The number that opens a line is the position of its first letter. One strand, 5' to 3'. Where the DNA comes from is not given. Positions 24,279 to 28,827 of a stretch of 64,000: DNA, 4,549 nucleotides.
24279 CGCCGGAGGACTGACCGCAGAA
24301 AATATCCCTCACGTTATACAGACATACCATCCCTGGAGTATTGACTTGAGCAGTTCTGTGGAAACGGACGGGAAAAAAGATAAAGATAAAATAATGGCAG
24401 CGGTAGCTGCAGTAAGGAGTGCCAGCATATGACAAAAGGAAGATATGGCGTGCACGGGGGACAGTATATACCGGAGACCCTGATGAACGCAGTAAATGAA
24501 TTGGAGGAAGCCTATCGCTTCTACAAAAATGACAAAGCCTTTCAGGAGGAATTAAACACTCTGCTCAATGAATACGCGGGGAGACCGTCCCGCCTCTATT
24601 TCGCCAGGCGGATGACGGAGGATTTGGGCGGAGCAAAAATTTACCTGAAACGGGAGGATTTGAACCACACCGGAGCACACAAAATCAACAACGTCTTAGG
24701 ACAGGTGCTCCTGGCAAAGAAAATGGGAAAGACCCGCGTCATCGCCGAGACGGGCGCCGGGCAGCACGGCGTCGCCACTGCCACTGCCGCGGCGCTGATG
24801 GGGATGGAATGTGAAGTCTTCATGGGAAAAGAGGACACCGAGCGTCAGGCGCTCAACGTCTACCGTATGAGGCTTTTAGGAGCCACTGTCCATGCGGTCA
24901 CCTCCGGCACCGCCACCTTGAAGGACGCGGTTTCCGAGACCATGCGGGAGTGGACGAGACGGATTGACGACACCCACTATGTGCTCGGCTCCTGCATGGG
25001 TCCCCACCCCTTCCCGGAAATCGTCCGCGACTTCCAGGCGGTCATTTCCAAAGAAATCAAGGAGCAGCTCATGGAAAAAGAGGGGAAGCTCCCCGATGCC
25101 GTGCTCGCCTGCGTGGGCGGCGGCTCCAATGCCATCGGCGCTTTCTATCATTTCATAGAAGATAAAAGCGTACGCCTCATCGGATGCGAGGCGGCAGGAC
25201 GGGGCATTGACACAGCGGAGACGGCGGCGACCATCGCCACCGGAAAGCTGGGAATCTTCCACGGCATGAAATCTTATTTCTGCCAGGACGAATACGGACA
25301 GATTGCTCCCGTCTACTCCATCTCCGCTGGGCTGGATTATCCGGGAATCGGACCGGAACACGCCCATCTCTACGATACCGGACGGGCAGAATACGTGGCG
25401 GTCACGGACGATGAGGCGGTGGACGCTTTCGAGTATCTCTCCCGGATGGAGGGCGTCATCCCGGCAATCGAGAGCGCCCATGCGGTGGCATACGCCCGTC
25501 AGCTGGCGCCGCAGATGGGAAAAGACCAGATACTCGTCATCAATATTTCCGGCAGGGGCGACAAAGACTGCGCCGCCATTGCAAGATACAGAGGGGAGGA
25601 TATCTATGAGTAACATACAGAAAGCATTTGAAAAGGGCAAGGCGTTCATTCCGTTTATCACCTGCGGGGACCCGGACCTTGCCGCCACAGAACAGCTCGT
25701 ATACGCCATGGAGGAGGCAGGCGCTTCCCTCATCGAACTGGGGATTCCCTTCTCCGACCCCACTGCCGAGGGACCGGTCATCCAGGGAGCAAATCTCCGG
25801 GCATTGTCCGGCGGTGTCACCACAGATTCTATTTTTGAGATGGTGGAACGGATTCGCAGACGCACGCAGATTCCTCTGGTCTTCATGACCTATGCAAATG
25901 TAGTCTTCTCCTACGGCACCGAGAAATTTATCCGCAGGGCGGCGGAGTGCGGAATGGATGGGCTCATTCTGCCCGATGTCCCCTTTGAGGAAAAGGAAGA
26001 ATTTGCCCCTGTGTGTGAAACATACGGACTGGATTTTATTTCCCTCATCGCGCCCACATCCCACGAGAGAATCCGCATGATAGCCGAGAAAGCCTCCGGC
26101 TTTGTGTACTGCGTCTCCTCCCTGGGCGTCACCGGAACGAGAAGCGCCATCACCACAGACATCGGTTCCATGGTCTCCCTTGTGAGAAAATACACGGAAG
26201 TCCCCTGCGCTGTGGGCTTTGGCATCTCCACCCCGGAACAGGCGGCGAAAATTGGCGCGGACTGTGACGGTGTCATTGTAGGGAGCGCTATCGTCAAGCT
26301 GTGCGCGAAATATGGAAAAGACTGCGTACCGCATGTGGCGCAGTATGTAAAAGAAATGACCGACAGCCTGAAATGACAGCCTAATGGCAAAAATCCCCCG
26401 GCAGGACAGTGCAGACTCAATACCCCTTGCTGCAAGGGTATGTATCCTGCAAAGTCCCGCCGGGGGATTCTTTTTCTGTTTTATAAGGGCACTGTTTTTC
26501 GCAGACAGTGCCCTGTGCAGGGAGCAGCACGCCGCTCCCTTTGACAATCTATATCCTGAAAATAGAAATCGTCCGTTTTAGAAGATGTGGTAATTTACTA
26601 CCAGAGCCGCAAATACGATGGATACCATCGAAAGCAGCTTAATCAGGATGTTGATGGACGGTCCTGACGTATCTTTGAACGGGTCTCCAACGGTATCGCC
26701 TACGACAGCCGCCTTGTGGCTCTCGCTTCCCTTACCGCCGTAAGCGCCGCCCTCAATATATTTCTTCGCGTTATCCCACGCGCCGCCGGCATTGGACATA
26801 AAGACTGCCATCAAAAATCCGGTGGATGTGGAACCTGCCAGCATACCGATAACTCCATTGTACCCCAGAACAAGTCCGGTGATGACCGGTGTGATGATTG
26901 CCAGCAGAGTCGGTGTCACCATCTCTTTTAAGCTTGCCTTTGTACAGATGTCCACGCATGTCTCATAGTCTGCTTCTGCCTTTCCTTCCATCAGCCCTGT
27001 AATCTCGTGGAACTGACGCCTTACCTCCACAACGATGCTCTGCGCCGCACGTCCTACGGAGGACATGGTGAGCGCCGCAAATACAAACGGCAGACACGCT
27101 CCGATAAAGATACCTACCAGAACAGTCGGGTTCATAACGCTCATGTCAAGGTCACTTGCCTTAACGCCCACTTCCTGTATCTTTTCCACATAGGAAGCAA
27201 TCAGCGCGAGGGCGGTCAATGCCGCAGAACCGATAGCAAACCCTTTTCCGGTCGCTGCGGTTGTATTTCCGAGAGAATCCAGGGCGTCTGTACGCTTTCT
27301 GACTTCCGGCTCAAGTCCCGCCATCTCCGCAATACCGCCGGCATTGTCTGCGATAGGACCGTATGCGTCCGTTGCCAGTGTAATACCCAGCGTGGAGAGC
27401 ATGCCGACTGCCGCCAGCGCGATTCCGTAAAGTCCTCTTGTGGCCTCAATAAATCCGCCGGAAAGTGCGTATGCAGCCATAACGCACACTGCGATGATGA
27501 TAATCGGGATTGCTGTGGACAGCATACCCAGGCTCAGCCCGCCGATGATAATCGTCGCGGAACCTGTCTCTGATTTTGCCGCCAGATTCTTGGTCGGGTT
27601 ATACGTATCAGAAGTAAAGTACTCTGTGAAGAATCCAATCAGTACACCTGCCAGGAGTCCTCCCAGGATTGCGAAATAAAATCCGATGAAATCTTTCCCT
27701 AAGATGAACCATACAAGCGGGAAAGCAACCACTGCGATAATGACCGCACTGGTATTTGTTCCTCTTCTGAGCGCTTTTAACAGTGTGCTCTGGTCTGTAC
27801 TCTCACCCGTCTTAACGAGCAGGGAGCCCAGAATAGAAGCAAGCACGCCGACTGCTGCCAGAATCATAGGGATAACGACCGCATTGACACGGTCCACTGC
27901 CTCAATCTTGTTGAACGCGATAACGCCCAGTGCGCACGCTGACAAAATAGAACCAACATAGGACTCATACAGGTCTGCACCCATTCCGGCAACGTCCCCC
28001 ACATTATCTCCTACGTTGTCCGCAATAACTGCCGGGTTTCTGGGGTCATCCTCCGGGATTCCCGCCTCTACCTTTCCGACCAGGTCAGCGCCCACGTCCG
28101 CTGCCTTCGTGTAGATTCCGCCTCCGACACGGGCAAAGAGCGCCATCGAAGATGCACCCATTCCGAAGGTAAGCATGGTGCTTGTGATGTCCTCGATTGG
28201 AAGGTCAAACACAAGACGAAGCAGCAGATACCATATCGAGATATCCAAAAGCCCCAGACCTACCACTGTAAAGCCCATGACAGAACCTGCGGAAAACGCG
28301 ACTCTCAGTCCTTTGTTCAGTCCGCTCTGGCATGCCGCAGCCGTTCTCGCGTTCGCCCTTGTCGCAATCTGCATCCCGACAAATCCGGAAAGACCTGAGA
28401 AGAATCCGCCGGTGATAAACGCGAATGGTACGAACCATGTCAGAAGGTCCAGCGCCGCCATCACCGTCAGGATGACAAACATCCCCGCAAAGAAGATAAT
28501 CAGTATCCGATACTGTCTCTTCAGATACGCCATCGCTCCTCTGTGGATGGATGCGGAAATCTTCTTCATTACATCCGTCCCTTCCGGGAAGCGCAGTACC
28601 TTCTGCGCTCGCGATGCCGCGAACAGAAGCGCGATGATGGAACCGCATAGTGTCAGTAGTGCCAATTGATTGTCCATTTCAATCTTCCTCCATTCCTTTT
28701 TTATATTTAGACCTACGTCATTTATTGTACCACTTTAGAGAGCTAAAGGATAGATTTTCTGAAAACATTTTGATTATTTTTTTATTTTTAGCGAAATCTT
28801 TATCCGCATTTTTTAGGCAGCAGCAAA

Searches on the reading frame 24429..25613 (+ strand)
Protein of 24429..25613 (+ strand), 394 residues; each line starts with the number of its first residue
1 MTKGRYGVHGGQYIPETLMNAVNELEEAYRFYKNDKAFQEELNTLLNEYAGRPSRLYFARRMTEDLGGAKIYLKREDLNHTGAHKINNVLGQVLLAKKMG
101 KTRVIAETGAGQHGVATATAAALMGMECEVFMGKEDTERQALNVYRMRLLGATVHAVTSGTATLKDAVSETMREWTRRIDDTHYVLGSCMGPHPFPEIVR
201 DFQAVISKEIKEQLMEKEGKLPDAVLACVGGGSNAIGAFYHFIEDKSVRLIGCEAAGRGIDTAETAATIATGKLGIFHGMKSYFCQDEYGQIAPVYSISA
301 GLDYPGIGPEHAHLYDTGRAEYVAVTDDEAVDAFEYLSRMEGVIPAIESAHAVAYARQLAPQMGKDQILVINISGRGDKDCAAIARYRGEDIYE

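Call 10: search_protein_families(library=pfam, proteins=[window:24429-25613:+])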
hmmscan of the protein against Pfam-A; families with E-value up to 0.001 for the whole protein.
window:24429-25613:+ (394 aa): 1 family
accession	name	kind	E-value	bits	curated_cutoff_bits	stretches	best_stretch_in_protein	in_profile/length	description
PF00291.31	PALP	-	1.7e-44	152.8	35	1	50-374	4-294/295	Pyridoxal-phosphate dependent enzyme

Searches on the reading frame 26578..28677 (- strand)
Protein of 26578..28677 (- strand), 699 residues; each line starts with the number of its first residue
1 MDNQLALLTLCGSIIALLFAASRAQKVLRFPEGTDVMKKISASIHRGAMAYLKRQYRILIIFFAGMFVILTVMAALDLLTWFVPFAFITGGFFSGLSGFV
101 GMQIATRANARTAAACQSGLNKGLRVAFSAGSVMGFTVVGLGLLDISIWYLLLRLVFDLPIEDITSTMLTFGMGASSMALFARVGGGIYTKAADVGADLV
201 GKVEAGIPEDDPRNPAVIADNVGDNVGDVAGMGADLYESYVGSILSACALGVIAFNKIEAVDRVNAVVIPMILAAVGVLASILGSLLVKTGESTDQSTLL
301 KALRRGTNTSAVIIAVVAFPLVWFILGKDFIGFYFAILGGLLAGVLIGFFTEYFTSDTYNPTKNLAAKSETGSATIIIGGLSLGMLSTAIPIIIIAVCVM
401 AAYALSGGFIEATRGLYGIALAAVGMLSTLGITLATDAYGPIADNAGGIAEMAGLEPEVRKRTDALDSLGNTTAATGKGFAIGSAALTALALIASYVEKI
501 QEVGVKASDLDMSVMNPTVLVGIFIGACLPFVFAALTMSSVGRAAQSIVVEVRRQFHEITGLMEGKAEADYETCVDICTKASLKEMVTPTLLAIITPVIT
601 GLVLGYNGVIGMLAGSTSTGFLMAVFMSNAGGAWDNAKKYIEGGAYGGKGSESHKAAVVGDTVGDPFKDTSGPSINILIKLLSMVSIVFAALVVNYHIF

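Call 10: search_protein_families(library=pfam, proteins=[window:26578-28677:-])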
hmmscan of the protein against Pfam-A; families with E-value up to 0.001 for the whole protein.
window:26578-28677:- (699 aa): 1 family
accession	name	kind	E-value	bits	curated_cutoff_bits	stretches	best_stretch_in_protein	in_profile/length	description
PF03030.21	H_PPase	-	1.2e-271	903.5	29.7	1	14-689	1-645/645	Inorganic H+ pyrophosphatase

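Call 39: find_encoding_contigs(protein=window:26578-28677:-, flank=1200, max_places=10)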
Protein window:26578-28677:- (699 aa): 22 contigs read that carry it; 10 places shown.
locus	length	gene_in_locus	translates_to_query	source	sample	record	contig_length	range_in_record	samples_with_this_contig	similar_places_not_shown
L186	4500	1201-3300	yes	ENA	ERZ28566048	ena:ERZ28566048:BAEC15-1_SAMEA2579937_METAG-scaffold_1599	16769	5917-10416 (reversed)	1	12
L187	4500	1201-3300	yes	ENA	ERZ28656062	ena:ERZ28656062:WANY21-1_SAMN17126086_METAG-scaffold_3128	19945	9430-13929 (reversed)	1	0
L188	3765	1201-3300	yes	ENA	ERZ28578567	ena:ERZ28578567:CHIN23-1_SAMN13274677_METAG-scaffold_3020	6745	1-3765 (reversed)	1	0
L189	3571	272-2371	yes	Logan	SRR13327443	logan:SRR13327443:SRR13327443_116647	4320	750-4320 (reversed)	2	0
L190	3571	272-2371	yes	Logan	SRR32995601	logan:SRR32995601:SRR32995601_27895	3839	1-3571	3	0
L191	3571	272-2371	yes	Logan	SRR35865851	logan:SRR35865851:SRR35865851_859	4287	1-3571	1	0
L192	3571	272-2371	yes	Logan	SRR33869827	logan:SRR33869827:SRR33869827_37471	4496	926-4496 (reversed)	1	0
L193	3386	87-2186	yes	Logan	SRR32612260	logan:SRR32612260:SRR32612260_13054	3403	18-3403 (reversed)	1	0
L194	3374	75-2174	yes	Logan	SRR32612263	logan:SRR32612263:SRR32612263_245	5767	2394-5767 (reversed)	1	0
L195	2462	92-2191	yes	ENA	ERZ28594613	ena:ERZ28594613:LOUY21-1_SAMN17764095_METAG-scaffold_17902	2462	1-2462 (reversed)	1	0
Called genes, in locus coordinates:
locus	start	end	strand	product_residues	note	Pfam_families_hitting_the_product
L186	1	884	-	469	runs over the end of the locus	PF00309:Sigma54_AID, PF04963:Sigma54_CBD, PF04552:Sigma54_DBD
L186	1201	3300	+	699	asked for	PF03030:H_PPase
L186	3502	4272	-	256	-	PF00290:Trp_syntA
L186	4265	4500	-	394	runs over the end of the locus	PF00291:PALP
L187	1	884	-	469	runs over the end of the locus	PF00309:Sigma54_AID, PF04963:Sigma54_CBD, PF04552:Sigma54_DBD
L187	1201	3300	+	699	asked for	PF03030:H_PPase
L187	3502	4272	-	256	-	PF00290:Trp_syntA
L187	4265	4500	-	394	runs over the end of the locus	PF00291:PALP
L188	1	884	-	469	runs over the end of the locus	PF00309:Sigma54_AID, PF04963:Sigma54_CBD, PF04552:Sigma54_DBD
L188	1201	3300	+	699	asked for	PF03030:H_PPase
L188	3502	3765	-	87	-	?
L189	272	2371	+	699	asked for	PF03030:H_PPase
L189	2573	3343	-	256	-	PF00290:Trp_syntA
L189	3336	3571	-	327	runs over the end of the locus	?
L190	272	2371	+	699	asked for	PF03030:H_PPase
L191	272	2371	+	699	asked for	PF03030:H_PPase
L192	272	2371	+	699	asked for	PF03030:H_PPase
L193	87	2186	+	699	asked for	PF03030:H_PPase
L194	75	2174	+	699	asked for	PF03030:H_PPase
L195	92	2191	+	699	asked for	PF03030:H_PPase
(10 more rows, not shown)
